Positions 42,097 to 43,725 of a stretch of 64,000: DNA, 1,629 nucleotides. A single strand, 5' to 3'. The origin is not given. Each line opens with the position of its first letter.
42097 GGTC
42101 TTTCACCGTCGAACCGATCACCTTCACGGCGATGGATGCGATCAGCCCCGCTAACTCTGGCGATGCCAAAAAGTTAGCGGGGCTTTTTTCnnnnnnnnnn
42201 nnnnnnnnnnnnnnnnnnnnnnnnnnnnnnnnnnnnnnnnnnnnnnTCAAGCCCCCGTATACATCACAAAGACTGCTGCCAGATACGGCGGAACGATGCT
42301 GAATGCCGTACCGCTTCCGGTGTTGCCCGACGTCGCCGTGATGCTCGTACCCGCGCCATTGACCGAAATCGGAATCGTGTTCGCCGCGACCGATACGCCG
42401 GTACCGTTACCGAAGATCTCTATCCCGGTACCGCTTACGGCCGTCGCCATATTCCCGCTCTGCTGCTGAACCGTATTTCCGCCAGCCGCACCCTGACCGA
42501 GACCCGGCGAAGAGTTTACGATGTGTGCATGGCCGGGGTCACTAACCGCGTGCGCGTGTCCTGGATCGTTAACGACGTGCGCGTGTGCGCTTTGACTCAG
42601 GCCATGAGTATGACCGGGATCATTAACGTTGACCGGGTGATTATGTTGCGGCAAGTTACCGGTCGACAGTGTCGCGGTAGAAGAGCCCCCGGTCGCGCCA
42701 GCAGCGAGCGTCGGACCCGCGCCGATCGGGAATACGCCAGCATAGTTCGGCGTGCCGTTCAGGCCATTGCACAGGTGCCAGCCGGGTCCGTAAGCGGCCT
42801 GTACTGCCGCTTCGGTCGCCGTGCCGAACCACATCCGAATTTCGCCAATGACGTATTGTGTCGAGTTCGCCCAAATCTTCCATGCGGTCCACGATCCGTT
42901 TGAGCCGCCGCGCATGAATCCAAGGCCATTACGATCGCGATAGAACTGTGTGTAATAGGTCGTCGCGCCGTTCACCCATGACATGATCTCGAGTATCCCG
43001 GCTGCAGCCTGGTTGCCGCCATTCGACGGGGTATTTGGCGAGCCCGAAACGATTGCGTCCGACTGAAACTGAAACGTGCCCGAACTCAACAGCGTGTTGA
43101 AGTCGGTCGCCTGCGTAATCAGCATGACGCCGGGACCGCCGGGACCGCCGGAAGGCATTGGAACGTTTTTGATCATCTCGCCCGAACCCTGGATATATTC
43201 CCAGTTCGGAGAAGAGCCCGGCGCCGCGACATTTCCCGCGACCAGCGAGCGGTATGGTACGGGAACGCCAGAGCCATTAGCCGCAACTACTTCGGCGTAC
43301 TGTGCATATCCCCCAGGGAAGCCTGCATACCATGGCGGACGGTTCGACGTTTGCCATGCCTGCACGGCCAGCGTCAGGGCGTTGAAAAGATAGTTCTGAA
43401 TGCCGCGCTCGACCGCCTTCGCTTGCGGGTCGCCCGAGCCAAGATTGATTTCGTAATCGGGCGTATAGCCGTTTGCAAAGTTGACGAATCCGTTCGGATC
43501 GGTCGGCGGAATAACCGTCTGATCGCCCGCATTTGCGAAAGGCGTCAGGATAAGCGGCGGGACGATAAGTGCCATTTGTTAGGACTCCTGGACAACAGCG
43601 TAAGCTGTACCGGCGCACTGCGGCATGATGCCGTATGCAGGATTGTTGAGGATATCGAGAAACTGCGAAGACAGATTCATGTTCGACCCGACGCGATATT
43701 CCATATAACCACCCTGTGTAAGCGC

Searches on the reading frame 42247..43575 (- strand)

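Call 9: search_protein_families(library=phrogs, proteins=[window:42247-43575:-])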
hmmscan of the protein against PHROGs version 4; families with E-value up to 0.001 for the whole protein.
window:42247-43575:- (442 aa): 9 families
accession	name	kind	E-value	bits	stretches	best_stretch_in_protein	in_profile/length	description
phrog_4900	-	tail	6.3e-67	227.5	1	3-257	1-254/964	tail protein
phrog_8469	-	tail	2.5e-34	120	2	234-338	117-218/303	tail fiber protein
phrog_31611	-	tail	2e-18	67.7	1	274-437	215-383/385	tail collar protein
phrog_26622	-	tail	8.2e-12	45.4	1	11-125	8-123/691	tail fiber protein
phrog_5717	-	tail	7.2e-11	42.1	1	239-432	1001-1141/1150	tail protein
phrog_3971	-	unknown function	5.1e-08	33.3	1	141-250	84-194/331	-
phrog_8763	-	tail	6.7e-08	32.1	1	244-440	590-748/1024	tail protein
phrog_4277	-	tail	0.00013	21.4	1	289-431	631-770/780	tail fiber protein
phrog_4311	-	head and packaging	0.00023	20.8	1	297-353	515-569/651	minor head protein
